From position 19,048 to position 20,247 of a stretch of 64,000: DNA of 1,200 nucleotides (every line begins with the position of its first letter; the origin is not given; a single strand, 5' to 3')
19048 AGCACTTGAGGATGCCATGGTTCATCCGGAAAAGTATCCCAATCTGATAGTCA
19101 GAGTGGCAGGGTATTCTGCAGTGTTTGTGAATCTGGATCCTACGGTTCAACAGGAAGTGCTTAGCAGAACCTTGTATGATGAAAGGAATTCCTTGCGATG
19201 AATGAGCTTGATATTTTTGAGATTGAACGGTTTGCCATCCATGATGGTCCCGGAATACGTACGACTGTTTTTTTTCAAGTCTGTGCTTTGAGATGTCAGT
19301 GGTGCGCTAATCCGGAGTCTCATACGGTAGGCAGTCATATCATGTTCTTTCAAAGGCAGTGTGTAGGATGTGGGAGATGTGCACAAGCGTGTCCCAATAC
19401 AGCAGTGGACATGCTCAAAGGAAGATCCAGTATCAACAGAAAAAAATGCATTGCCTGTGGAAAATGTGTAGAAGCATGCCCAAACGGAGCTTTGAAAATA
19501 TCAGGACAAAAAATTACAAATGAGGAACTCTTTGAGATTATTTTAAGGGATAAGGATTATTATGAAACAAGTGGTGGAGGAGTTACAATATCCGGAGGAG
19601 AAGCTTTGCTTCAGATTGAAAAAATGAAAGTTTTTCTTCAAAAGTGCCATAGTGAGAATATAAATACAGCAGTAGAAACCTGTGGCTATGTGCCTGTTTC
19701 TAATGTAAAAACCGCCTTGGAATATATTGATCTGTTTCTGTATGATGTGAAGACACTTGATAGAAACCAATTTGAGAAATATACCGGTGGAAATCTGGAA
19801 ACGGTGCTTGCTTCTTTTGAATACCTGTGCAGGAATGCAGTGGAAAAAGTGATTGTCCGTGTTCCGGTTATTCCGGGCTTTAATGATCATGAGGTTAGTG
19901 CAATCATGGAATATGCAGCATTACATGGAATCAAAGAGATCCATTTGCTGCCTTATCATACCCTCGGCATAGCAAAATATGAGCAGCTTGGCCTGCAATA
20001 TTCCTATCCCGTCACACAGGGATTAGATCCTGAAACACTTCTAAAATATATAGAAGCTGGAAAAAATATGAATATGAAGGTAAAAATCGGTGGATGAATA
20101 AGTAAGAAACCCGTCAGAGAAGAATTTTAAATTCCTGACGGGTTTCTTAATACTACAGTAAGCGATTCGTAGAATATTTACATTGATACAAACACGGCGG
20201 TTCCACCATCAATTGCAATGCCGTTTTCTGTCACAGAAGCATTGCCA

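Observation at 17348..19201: In-frame chimera: a non-GRE N-terminus joined to only the C-terminal glycyl-radical part of a glycyl radical enzyme, beside an intact activase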

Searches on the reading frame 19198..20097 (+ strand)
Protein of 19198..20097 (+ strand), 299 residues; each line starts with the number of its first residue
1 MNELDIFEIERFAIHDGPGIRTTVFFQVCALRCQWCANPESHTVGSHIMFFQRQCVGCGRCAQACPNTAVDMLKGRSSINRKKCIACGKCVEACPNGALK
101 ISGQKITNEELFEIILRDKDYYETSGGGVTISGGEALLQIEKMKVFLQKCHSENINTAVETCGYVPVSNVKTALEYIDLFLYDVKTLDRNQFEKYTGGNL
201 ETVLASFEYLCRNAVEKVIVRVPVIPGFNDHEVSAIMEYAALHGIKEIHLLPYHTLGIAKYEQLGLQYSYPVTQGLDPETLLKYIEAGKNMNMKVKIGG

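Call 4: search_protein_families(library=pfam, proteins=[window:19198-20097:+], max_evalue=0.01)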
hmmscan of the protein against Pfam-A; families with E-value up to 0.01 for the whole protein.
window:19198-20097:+ (299 aa): 18 families
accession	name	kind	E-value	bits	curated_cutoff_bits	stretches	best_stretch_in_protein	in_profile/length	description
PF04055.27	Radical_SAM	-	1.6e-14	54.9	29.5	1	24-239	2-165/166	Radical SAM superfamily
PF00037.32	Fer4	-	4.4e-13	48.9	21.1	2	79-100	3-24/24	4Fe-4S binding domain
PF12838.12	Fer4_7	-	6e-12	46.3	27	2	54-98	1-52/52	4Fe-4S dicluster domain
PF14697.11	Fer4_21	-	2.6e-11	43.9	35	2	53-99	6-57/59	4Fe-4S dicluster domain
PF13237.11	Fer4_10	-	4.9e-11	42.8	25.5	1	52-95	6-53/53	4Fe-4S dicluster domain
PF12837.12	Fer4_6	-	1.7e-10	40.8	25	2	79-99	4-24/24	4Fe-4S binding domain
PF13187.11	Fer4_9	-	1.7e-09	38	27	1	54-98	1-51/52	4Fe-4S dicluster domain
PF13353.11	Fer4_12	-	2.1e-09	38.2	22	1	16-179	2-111/137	4Fe-4S single cluster domain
PF12797.12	Fer4_2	-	4e-08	33.1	24.5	2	79-95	5-21/22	4Fe-4S binding domain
PF25160.1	LdpA_Fe-S-bd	-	2.4e-06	27.6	27.6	2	65-100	13-44/49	LdpA Fe-S cluster-binding domain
PF13484.11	Fer4_16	-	1.1e-05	26.5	30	1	83-108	1-26/66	4Fe-4S double cluster binding domain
PF12800.12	Fer4_4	-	4.4e-05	23.9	24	1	82-97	2-17/17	4Fe-4S binding domain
PF13746.11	Fer4_18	-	0.00015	22.3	27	1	52-96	58-97/114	4Fe-4S dicluster domain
PF12798.12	Fer4_3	-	0.00095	20.3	27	0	84-98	1-15/15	4Fe-4S binding domain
PF17179.9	Fer4_22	-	0.0016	19.7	27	0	51-67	77-93/95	4Fe-4S dicluster domain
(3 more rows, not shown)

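Call 5: search_protein_families(library=ncbifam, proteins=[window:19198-20097:+], max_evalue=0.01)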
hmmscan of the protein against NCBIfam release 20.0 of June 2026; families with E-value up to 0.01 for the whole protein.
window:19198-20097:+ (299 aa): 112 families (the best 25 are shown)
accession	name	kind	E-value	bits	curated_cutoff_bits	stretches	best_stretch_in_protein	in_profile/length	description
TIGR02494.1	PFLE_PFLC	subfamily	2.5e-100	335.5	174.35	1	6-284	1-285/293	glycyl-radical enzyme activating protein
NF043069.1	T4HPD_activ_SAM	equivalog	6.3e-93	311.4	425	1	6-299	4-299/299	trans-4-hydroxy-L-proline dehydratase activase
TIGR04395.1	cutC_activ_rSAM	equivalog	1.7e-85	287.1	360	1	5-297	6-306/309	choline TMA-lyase-activating enzyme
NF048010.1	SfplDhtActHpsHDes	equivalog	1.5e-81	273.5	430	1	6-281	8-291/298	(2S)-3-sulfopropanediol dehydratase activating enzyme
NF033717.2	HPDL_rSAM_activ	equivalog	3.6e-78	262.9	420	1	5-284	5-292/311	4-hydroxyphenylacetate decarboxylase activase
NF033719.1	ind_deCO2_activ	equivalog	6.6e-77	258.8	425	1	6-275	3-280/302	indoleacetate decarboxylase activase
NF048008.1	SfplDhtActHpfHKleb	equivalog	2.3e-71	240.7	500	1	6-269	2-274/308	(2S)-3-sulfopropanediol dehydratase activating enzyme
TIGR04003.1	rSAM_BssD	equivalog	2.3e-65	220.8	496.45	1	6-299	3-308/314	[benzylsuccinate synthase]-activating enzyme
NF007483.0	PRK10076.1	equivalog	1.7e-57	194.9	326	2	80-299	69-292/292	[formate-C-acetyltransferase]-activating enzyme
TIGR02493.1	PFLA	equivalog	5.1e-51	173.3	231.75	2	100-281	40-225/235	pyruvate formate-lyase-activating protein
TIGR04041.1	activase_YjjW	hypoth_equivalog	4e-42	144.5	250.2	1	9-261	7-246/276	YjjW family glycine radical enzyme activase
NF008356.0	PRK11145.1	equivalog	8.2e-39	133.3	375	2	102-273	47-222/246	pyruvate formate lyase 1-activating protein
TIGR02495.1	NrdG2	equivalog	1e-12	47.8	131.15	2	94-233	33-172/193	anaerobic ribonucleoside-triphosphate reductase activating protein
NF040864.1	HgcB_ferredoxin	equivalog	9.8e-12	44.6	99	1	49-105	10-67/93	mercury methylation ferredoxin HgcB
TIGR03294.1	FrhG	equivalog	1.3e-11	44.6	245.5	1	51-98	172-219/228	coenzyme F420 hydrogenase subunit gamma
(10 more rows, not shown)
